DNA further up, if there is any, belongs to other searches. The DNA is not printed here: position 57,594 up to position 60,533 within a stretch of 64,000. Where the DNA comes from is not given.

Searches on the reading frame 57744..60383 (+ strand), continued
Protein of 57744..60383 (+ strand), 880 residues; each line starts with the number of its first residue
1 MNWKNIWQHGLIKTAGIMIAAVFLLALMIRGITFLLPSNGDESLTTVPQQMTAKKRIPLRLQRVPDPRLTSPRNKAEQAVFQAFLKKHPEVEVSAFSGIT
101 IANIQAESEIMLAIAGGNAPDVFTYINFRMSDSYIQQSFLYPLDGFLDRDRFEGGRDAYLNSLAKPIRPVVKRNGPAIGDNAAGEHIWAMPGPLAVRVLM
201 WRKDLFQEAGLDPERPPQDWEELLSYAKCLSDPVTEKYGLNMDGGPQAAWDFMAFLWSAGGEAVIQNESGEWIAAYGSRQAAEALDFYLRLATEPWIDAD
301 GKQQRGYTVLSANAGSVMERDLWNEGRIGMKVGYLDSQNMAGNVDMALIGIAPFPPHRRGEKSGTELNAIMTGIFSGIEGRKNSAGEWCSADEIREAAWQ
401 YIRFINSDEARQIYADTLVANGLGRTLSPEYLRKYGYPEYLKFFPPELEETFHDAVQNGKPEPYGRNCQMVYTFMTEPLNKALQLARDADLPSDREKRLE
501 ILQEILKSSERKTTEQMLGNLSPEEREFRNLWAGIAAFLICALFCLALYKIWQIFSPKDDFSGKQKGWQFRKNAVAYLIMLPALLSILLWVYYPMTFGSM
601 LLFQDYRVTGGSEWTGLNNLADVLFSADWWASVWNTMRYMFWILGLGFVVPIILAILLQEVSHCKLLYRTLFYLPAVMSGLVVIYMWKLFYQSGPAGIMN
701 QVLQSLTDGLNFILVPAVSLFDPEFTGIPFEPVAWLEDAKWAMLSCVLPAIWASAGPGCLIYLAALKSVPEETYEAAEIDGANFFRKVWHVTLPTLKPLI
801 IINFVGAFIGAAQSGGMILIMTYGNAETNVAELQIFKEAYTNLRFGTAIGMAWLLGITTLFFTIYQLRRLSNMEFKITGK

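Call 74: find_encoding_contigs(protein=P0349, flank=5000, max_places=1)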
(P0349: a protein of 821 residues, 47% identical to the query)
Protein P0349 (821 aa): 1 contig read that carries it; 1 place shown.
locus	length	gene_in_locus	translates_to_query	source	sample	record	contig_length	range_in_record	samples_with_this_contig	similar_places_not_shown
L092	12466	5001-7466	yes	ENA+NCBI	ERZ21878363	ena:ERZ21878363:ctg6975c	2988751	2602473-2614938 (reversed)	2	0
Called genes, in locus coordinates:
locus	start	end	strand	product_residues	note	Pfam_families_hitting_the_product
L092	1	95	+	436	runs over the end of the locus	PF05697:Trigger_N, PF05698:Trigger_C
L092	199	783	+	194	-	PF00574:CLP_protease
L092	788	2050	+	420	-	PF06689:zf-C4_ClpX, PF01078:Mg_chelatase (faint), PF00004:AAA, PF07724:AAA_2, PF07728:AAA_5 (weak), PF10431:ClpB_D2-small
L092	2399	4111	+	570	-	PF00749:tRNA-synt_1c, PF03950:tRNA-synt_1c_C, PF20974:tRNA-synt_1c_C2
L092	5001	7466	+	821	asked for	PF01547:SBP_bac_1, PF00528:BPD_transp_1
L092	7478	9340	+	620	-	PF02449:Glyco_hydro_42 (faint), PF00528:BPD_transp_1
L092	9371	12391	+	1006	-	PF22907:Ams1-like_1st, PF01074:Glyco_hydro_38N, PF09261:Alpha-mann_mid, PF07748:Glyco_hydro_38C, PF17677:Glyco_hydro38C2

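Call 92: predict_structure(alignment_id=A4)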
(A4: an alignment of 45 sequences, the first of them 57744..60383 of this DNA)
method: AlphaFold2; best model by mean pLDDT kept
length: 880 residues; sequences in the alignment: 45
mean_pLDDT: 76.0   pTM: 0.66
mean pLDDT of the five models: 76.0, 74.5, 74.3, 71.5, 69.6
residues with pLDDT >= 90: 224; 70-90: 371; 50-70: 208; < 50: 77
segments of 3 or more residues with pLDDT < 50: 1-10, 32-52, 101-103, 594-613, 814-827, 874-880
pLDDT, mean of each block of 10 residues (from residue 1): 45 63 69 42 35 73 87 92 94 73 58 68 87 85 92 87 90 87 92 91 94 94 95 87 81 91 85 90 95 87 83 60 87 87 83 91 87 89 87 95 93 94 88 91 86 90 72 85 88 93 94 80 82 81 72 58 57 69 65 47 37 58 80 73 69 76 76 64 60 72 84 85 80 67 65 64 69 74 78 71 59 46 48 62 62 65 59 44
secondary structure, 60 per line:
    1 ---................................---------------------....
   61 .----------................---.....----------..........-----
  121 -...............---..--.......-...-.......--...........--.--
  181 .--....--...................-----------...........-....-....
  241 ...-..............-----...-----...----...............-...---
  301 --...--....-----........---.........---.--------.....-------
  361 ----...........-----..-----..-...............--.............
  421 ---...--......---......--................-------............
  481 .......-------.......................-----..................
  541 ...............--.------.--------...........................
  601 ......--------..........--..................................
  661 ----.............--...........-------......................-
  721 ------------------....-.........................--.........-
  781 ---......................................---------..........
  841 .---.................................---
elements in order (helices of 4 or more, strands of 3 or more residues): H4-35 E57-61 H72-87 E91-95 H106-115 E122-127 H128-136 H144-150 H156-162 H165-171 E172-175 E184-187 E190-202 H203-208 H220-230 E237-243 H245-258 E264-266 E272-274 H279-293 E295-297 E303-305 E308-311 H317-324 E328-336 E349-353 E365-375 H391-405 H408-420 H429-434 H438-443 H446-458 E459-461 H469-487 H495-517 H523-555 H574-606 H615-624 H627-660 H665-677 H680-690 H698-719 H739-742 H744-768 H771-779 H784-821 H831-841 H845-877
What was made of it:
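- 57744..60386 (+): Partner gene, 880 aa. Layout: TM anchor (residues 4-35), oligosaccharide-type SBP domain (about 57-517), second TM helix (523-555), then a six-helix MalF/AlgM1/SugA-type core (574-877). AF2 model (call 92).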

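Call 94: fold_search(model_id=the predicted structure, library=pdb)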
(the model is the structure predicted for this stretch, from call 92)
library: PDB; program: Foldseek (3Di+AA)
matches with E <= 10: 785; with E <= 0.001: 657
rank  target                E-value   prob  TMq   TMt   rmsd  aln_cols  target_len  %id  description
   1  5ci5_B                2.6e-15  1.00  0.35  0.72   5.3       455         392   19  Crystal Structure of an ABC transporter Solute Binding Protein from Thermotoga Lettingae TMO (Tlet_1705, TARGET EFI-51 (released 2015-07-22)
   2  5f7v_A                2.8e-15  1.00  0.37  0.77   5.2       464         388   19  ABC substrate-binding protein Lmo0181 from Listeria monocytogenes in complex with cycloalternan (released 2016-09-07)
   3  1eu8_A                1.9e-14  1.00  0.35  0.70   5.8       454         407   19  STRUCTURE OF TREHALOSE MALTOSE BINDING PROTEIN FROM THERMOCOCCUS LITORALIS (released 2001-03-14)
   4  7c63                  2.4e-14  1.00  0.37  0.73   4.9       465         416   20  Crystal structure of beta-glycosides-binding protein of ABC transporter in an open state (Form I) (released 2020-09-16)
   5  5ci5_A                3.6e-14  1.00  0.35  0.73   5.1       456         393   19  Crystal Structure of an ABC transporter Solute Binding Protein from Thermotoga Lettingae TMO (Tlet_1705, TARGET EFI-51 (released 2015-07-22)
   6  4rjz                  4.7e-14  1.00  0.33  0.68   6.7       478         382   16  Crystal structure of ATU4361 sugar transporter from Agrobacterium fabrum C58, target EFI-510558, an open conformation (released 2014-11-05)
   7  7bvt_A                6.1e-14  1.00  0.34  0.70   6.0       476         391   18  Crystal structure of cyclic alpha-maltosyl-1,6-maltose binding protein from Arthrobacter globiformis (released 2020-12-02)
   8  7c6i_A                7.0e-14  1.00  0.38  0.74   5.2       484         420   20  Crystal structure of beta-glycosides-binding protein (W177X) of ABC transporter in an open-liganded state bound to sop (released 2020-09-16)
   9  6dtq_A                7.0e-14  1.00  0.35  0.72   5.8       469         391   20  Maltose bound T. maritima MalE3 (released 2018-09-19)
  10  3k01                  8.1e-14  1.00  0.36  0.74   5.4       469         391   18  Crystal structures of the GacH receptor of Streptomyces glaucescens GLA.O in the unliganded form and in complex with aca (released 2010-02-16)
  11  7c6i_B                8.5e-14  1.00  0.38  0.74   5.1       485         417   20  Crystal structure of beta-glycosides-binding protein (W177X) of ABC transporter in an open-liganded state bound to sop (released 2020-09-16)
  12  7c70_A                8.5e-14  1.00  0.38  0.74   5.3       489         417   19  Crystal structure of beta-glycosides-binding protein (W67A) of ABC transporter in an open-liganded state bound to gent (released 2020-09-16)
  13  7c6z_A                9.7e-14  1.00  0.37  0.74   5.1       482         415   20  Crystal structure of beta-glycosides-binding protein (W67A) of ABC transporter in an open state (released 2020-09-16)
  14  3jzj_A                1.2e-13  1.00  0.32  0.66   7.0       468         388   18  Crystal structures of the GacH receptor of Streptomyces glaucescens GLA.O in the unliganded form and in complex with a (released 2010-02-16)
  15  7c68_A                1.3e-13  1.00  0.37  0.73   5.4       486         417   19  Crystal structure of beta-glycosides-binding protein of ABC transporter in a closed state bound to cellotetraose (released 2020-09-16)
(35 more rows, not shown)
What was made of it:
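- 57744..60386 (+): Foldseek matches to oligosaccharide SBPs with TM-score 0.7-0.77 (call 94).
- Closest known: SBD-fused type I ABC importers. Different: Here the substrate class is oligosaccharide, CUT1-type (call 94).
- It is a bona fide oligosaccharide-SBP fold (call 94).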
